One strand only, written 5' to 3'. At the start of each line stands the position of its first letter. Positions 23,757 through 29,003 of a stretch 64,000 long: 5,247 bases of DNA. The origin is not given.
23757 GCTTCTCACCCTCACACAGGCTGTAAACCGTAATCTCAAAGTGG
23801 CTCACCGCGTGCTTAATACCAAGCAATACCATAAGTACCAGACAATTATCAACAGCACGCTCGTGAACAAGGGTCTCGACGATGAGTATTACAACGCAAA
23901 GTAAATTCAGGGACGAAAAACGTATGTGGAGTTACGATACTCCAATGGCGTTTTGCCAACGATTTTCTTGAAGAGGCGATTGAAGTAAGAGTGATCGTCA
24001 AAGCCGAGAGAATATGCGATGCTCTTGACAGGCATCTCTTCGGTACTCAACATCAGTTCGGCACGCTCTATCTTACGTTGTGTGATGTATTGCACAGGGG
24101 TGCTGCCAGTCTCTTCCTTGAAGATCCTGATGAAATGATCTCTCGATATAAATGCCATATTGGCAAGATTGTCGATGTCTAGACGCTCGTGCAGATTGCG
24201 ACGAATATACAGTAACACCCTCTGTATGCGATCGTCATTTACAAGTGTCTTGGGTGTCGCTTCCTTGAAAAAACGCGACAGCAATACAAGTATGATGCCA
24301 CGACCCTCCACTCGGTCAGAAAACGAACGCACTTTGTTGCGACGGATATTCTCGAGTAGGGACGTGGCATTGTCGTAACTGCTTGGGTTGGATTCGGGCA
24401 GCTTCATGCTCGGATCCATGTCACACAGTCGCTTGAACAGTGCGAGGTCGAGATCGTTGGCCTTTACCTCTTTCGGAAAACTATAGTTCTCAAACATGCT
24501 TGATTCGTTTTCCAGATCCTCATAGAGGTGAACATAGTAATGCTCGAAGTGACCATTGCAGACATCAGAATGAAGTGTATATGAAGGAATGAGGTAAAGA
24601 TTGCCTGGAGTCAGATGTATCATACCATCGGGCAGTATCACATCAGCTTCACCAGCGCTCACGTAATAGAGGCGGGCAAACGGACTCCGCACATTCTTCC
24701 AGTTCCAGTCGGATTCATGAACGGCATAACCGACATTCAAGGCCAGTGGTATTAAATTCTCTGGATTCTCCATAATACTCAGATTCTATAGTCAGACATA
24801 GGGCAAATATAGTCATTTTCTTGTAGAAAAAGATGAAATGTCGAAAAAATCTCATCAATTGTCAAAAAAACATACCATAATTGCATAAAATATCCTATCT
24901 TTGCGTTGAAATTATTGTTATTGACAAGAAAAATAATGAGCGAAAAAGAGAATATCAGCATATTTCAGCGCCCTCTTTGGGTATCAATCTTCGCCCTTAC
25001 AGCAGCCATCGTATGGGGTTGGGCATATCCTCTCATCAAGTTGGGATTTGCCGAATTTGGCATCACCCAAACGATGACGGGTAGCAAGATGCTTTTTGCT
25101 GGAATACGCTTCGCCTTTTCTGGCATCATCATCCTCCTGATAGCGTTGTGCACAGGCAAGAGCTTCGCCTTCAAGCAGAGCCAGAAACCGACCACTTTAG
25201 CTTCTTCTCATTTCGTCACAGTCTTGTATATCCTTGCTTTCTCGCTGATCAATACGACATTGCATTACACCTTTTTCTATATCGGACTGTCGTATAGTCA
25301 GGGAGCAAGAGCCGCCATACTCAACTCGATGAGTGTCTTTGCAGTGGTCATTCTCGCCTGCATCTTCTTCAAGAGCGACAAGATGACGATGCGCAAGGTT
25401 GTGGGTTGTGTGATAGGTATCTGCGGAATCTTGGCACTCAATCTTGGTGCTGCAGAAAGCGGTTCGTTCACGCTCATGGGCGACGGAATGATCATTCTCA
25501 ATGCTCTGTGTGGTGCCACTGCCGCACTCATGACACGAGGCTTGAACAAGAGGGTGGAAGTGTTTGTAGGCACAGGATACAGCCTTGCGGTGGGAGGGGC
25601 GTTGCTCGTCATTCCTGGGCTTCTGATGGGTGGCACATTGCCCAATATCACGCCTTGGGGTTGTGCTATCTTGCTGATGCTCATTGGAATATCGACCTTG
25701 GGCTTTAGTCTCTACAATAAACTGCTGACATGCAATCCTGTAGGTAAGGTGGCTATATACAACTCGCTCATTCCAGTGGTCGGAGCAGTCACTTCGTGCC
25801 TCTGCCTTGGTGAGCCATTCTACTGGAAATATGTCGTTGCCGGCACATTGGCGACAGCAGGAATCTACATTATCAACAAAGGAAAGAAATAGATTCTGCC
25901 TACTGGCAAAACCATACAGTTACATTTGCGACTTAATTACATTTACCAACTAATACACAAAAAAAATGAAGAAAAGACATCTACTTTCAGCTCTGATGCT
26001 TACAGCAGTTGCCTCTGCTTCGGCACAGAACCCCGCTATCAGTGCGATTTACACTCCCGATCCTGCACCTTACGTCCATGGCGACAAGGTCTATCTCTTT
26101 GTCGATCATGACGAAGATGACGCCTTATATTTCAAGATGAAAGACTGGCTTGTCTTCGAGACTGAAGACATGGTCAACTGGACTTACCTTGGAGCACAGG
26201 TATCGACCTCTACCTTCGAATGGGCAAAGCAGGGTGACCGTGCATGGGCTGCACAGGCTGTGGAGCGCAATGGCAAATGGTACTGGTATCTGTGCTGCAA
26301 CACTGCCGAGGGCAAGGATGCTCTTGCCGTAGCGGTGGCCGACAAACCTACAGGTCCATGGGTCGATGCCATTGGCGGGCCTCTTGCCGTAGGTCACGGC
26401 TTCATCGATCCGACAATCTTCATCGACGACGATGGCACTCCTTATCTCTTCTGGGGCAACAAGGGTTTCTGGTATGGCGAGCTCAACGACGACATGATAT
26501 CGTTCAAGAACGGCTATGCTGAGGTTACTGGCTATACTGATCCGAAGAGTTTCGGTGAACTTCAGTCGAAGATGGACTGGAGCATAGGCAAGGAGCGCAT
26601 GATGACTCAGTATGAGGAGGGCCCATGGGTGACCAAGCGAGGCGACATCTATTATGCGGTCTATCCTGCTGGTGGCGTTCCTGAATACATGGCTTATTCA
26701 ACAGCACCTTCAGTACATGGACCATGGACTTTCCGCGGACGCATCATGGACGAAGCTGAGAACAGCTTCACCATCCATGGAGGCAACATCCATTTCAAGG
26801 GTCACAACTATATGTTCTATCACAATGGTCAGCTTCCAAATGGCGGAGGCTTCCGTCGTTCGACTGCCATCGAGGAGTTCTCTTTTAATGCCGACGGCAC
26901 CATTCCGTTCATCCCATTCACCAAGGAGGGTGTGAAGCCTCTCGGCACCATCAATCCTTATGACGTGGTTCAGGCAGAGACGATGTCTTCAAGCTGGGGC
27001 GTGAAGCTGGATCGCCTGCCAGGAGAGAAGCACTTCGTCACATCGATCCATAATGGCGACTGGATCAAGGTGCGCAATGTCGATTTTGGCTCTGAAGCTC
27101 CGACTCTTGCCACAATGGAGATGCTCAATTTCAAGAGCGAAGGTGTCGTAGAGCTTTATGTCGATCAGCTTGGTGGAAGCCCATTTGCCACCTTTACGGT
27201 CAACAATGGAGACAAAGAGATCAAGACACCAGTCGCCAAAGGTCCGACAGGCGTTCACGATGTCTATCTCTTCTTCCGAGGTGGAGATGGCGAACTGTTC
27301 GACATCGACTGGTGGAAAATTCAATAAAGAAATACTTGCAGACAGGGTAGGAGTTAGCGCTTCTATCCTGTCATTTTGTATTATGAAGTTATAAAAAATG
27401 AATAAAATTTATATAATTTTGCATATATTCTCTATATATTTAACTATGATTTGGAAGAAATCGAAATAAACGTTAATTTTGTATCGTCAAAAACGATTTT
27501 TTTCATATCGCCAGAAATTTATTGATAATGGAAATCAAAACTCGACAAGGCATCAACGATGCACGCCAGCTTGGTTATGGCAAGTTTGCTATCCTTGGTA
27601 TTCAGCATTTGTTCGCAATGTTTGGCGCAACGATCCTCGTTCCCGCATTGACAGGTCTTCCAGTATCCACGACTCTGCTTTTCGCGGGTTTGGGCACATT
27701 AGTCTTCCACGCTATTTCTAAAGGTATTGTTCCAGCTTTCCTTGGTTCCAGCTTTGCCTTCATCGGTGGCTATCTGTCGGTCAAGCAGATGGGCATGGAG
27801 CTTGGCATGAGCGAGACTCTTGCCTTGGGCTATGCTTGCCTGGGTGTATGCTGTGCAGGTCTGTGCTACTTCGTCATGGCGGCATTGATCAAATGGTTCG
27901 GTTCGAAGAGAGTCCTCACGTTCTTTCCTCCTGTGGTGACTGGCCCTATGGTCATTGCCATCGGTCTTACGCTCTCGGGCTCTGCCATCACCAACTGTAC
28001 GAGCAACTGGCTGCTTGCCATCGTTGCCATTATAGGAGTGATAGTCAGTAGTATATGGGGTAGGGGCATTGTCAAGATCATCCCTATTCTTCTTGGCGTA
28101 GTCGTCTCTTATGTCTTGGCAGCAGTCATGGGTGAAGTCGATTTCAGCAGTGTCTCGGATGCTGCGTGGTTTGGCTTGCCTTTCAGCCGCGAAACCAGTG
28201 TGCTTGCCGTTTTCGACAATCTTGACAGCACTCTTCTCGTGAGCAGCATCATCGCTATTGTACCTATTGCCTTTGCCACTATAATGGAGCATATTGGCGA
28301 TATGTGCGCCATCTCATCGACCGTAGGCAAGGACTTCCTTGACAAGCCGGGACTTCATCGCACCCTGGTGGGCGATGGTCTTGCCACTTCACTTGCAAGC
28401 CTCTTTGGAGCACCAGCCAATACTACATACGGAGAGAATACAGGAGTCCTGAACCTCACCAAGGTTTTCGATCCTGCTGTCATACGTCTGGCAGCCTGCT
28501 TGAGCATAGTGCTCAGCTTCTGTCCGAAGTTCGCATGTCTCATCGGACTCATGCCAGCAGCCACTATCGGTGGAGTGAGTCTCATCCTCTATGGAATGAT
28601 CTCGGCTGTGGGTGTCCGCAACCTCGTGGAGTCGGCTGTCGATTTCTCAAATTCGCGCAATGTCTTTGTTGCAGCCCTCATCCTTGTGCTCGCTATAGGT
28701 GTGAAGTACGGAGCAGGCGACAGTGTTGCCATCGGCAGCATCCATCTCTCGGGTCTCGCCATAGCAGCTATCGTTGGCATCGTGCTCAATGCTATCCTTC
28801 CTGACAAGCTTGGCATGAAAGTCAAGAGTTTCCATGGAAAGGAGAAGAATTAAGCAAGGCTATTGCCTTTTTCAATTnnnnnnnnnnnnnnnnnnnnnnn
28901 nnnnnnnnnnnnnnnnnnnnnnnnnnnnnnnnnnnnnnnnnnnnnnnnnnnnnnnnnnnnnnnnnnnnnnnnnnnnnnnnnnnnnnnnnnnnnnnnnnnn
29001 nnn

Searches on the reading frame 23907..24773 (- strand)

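Call 58: search_protein_families(library=pfam, proteins=[window:23907-24773:-], max_evalue=0.00001)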
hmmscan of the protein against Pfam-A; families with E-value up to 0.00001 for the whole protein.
window:23907-24773:- (288 aa): 2 families
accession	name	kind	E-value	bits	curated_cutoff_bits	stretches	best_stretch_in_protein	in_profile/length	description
PF12833.13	HTH_18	-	1.3e-24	86.7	33.6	1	203-281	1-79/80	Helix-turn-helix domain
PF00165.29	HTH_AraC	-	1.4e-23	82.9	26.6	2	244-281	6-42/42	Bacterial regulatory helix-turn-helix proteins, AraC family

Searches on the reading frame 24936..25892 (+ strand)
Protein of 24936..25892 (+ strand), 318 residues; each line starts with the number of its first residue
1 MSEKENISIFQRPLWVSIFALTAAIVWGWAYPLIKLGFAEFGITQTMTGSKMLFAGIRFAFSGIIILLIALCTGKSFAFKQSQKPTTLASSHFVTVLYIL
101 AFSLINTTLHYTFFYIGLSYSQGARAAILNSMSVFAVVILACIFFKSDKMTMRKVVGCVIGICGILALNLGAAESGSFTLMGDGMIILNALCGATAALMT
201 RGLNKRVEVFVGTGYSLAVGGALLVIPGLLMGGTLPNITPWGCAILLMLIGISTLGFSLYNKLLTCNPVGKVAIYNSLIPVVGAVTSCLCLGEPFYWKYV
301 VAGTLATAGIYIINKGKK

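Call 58: search_protein_families(library=pfam, proteins=[window:24936-25892:+], max_evalue=0.00001)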
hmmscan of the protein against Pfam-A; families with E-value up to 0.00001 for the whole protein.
window:24936-25892:+ (318 aa): 1 family
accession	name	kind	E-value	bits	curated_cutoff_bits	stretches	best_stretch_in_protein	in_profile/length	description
PF00892.27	EamA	-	3.3e-29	102.3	28.2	2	181-314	2-134/135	EamA-like transporter family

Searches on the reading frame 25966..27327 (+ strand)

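Call 58: search_protein_families(library=pfam, proteins=[window:25966-27327:+], max_evalue=0.00001)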
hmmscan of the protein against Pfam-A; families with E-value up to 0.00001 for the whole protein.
window:25966-27327:+ (453 aa): 2 families
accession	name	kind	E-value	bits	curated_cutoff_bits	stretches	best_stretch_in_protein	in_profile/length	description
PF04616.20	Glyco_hydro_43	-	6.3e-44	150.9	32.2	1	21-313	2-288/288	Glycosyl hydrolases family 43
PF03422.21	CBM_6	-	4.8e-19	69.3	28.9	1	336-452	1-123/125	Carbohydrate binding module (family 6)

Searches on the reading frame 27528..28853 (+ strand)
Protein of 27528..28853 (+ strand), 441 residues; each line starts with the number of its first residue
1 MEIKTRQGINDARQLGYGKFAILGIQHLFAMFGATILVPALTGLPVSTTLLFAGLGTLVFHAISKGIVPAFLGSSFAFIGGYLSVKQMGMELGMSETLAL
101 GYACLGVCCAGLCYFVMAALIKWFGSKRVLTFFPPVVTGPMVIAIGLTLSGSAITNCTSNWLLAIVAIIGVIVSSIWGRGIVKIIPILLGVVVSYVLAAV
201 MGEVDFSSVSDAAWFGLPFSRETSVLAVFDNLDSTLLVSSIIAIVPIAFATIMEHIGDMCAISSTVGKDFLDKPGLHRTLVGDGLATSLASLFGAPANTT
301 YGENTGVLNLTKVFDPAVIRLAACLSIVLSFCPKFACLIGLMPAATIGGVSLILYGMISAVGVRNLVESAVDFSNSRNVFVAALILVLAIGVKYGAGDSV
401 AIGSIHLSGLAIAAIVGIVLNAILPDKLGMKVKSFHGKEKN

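Call 58: search_protein_families(library=pfam, proteins=[window:27528-28853:+], max_evalue=0.00001)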
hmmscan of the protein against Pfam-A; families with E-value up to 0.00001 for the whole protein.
window:27528-28853:+ (441 aa): 1 family
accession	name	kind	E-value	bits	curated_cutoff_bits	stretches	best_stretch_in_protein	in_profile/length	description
PF00860.26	Xan_ur_permease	-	1.3e-77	261.5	27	1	19-393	2-384/389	Permease family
